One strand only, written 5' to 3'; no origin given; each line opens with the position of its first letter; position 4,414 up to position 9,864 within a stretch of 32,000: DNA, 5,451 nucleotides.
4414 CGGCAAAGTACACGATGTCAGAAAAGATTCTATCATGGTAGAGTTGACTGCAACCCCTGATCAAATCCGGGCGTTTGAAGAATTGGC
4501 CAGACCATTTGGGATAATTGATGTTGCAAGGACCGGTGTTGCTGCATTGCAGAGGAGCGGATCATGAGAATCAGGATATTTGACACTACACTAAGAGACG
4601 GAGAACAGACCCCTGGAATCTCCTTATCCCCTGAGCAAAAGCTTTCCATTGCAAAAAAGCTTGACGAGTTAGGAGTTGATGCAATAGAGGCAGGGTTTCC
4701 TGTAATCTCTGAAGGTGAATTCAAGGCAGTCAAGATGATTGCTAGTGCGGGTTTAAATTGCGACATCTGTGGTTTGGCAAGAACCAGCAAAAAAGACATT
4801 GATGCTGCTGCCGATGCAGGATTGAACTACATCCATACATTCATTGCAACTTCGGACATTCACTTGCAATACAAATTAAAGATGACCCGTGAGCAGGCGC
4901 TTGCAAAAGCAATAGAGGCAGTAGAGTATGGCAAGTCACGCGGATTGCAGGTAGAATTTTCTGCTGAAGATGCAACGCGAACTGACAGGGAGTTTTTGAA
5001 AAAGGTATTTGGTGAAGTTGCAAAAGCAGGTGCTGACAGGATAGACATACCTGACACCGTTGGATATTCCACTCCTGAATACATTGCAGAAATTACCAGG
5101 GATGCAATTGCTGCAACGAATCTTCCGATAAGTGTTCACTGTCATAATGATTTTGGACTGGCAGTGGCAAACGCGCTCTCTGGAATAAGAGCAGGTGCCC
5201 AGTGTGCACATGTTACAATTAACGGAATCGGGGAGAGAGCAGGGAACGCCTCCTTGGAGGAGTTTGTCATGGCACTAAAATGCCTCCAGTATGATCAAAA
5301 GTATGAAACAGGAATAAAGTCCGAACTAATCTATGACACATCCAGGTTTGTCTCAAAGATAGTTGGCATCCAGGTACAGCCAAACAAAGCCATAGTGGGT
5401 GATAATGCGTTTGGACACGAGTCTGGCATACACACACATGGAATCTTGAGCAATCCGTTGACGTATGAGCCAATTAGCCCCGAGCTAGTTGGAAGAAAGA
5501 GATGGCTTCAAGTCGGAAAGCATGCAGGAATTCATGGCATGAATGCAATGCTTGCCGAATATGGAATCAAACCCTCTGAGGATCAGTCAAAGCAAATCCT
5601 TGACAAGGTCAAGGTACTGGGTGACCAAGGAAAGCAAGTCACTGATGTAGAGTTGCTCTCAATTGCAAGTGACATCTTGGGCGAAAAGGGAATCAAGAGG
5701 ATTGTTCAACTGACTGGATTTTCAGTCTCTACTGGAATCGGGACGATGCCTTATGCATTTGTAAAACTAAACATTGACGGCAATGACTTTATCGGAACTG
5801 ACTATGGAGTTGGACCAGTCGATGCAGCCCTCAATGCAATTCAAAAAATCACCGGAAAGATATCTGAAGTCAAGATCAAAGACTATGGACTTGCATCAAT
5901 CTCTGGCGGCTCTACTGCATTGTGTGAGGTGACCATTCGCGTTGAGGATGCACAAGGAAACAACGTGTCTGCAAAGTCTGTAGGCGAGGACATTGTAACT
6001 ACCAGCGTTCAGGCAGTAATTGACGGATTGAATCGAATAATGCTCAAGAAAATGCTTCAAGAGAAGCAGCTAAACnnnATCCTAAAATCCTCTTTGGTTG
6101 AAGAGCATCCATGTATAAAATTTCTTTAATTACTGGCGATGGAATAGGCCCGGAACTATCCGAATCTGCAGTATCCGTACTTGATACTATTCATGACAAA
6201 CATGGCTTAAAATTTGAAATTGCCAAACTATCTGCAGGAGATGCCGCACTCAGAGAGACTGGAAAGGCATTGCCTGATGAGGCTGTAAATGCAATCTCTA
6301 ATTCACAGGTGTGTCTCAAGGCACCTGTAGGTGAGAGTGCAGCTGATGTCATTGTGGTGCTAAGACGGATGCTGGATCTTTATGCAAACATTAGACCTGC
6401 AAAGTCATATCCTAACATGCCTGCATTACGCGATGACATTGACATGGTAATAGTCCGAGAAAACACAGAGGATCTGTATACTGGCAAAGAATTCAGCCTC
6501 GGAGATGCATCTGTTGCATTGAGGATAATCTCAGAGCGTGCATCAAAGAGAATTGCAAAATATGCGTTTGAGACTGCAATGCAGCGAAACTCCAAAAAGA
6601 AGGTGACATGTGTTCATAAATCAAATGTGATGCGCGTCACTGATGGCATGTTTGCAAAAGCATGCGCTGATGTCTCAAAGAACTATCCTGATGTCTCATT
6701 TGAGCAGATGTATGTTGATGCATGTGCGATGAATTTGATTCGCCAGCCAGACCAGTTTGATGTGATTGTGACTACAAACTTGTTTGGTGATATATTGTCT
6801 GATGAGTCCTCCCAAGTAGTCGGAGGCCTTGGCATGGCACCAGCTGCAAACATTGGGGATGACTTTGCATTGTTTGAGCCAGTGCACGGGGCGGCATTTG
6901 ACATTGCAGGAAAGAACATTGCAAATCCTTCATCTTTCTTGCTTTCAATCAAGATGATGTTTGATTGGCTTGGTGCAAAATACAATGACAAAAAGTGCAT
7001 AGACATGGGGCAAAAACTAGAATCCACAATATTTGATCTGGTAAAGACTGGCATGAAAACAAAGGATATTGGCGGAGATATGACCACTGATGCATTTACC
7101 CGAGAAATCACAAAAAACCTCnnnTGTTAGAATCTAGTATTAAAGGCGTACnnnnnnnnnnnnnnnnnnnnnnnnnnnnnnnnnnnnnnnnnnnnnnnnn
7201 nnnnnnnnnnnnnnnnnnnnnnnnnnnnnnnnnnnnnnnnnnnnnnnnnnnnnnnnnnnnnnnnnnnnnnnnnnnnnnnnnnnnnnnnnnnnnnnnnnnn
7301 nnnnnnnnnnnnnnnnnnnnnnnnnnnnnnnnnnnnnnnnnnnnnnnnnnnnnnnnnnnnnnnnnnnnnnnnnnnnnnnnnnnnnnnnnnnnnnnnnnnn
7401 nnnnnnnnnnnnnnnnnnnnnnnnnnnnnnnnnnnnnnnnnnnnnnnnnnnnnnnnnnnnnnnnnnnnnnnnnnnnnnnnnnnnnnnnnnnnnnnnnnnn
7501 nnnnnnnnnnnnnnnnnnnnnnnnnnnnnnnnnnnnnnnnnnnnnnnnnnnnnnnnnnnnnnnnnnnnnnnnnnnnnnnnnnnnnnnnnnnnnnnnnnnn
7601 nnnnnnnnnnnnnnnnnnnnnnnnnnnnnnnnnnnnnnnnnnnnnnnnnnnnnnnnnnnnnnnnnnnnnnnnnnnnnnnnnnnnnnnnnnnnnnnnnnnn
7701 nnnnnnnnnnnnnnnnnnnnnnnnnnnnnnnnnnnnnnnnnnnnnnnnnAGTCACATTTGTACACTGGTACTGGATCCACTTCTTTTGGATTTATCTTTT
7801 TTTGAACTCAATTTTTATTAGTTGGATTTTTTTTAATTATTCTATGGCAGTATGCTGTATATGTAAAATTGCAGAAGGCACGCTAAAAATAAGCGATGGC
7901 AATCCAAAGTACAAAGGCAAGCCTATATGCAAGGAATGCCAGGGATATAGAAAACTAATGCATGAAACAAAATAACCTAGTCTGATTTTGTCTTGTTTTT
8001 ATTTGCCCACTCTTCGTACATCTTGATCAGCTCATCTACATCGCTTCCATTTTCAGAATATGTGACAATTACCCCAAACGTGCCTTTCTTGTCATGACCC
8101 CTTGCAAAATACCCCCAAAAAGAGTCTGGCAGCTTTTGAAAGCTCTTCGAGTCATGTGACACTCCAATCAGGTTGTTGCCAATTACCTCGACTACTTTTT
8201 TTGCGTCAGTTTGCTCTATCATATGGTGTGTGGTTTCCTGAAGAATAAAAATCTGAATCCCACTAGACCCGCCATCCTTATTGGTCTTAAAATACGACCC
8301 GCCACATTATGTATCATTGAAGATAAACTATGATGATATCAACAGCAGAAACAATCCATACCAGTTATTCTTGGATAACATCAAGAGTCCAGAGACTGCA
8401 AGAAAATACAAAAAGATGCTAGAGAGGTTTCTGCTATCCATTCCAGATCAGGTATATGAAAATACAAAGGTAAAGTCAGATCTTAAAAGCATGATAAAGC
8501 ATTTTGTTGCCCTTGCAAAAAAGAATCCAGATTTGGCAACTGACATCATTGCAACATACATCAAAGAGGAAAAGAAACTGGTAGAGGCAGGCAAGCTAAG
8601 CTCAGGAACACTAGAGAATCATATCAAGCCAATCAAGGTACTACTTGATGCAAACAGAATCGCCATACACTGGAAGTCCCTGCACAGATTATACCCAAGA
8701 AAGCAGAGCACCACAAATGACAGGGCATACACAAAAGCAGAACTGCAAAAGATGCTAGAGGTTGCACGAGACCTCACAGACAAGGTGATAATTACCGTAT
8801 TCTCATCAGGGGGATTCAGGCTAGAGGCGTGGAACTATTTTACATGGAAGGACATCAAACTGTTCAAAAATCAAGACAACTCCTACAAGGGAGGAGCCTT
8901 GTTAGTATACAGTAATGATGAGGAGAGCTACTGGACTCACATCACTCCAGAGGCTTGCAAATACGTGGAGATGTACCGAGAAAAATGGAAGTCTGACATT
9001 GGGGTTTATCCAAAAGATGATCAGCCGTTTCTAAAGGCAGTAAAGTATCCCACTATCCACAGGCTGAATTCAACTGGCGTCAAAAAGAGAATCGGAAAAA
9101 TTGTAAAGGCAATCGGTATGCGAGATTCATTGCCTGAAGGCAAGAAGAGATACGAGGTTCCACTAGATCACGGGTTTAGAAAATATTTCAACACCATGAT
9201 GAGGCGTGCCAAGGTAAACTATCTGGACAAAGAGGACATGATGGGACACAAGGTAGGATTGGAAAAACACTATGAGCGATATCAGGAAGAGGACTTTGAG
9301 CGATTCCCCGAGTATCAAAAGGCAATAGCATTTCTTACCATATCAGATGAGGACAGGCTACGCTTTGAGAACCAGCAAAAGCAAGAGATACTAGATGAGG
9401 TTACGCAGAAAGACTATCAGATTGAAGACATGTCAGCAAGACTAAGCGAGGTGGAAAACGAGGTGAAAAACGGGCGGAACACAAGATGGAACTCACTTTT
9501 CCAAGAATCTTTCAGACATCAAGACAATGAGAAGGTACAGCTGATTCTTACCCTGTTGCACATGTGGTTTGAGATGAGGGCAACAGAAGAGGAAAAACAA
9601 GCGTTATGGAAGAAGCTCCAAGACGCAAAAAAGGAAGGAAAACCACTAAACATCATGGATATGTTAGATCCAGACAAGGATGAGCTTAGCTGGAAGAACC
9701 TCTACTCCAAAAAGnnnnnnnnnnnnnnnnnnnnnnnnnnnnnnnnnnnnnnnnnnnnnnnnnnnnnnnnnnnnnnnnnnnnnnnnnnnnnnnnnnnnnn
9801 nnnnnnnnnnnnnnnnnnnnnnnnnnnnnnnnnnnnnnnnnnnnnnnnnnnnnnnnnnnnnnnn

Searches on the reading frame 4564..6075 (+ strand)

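Call 17: search_protein_families(library=pfam, proteins=[window:4564-6075:+], max_evalue=0.01)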
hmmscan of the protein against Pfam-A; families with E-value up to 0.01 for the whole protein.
window:4564-6075:+ (504 aa): 4 families
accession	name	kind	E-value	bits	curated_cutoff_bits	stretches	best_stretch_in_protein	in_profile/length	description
PF00682.25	HMGL-like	-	6.6e-90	301.5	29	1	2-263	1-260/260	HMGL-like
PF08502.15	LeuA_dimer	-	2.1e-28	99.3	24.9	1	358-493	1-131/131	LeuA allosteric (dimerisation) domain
PF22617.1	HCS_D2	-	2.9e-25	88.9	27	1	277-357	1-82/82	Homocitrate synthase post-HMGL domain-like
PF10566.15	Glyco_hydro_97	-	0.0091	15.9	32.5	0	73-162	34-127/275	Glycoside hydrolase 97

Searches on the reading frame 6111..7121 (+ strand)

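Call 17: search_protein_families(library=pfam, proteins=[window:6111-7121:+], max_evalue=0.01)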
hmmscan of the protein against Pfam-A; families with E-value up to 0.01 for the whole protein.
window:6111-7121:+ (337 aa): 2 families
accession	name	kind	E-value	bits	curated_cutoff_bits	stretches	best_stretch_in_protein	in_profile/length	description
PF00180.25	Iso_dh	-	1.3e-99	334.3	27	1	3-335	1-346/348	Isocitrate/isopropylmalate dehydrogenase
PF04166.17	PdxA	-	0.00014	21.8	27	1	252-282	255-285/286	Pyridoxal phosphate biosynthetic protein PdxA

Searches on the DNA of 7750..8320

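Call 54: search_rna_families(source=window, start=7750, end=8320, threshold=evalue, max_evalue=1)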
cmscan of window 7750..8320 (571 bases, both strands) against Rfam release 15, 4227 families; matches with E-value up to 1: 1.
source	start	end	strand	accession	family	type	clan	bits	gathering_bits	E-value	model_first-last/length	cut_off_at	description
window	7760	7958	+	RF02577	tsr24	Gene; sRNA;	-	19.2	50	0.046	1-238/238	no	S. aureus tsr24 small RNA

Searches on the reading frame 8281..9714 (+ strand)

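Call 17: search_protein_families(library=pfam, proteins=[window:8281-9714:+], max_evalue=0.01)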
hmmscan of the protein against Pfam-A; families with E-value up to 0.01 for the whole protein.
window:8281-9714:+ (478 aa): 1 family
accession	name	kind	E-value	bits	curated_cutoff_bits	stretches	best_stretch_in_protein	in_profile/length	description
PF00589.27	Phage_integrase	-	0.00038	20.7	27.1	1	151-324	4-157/172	Phage integrase family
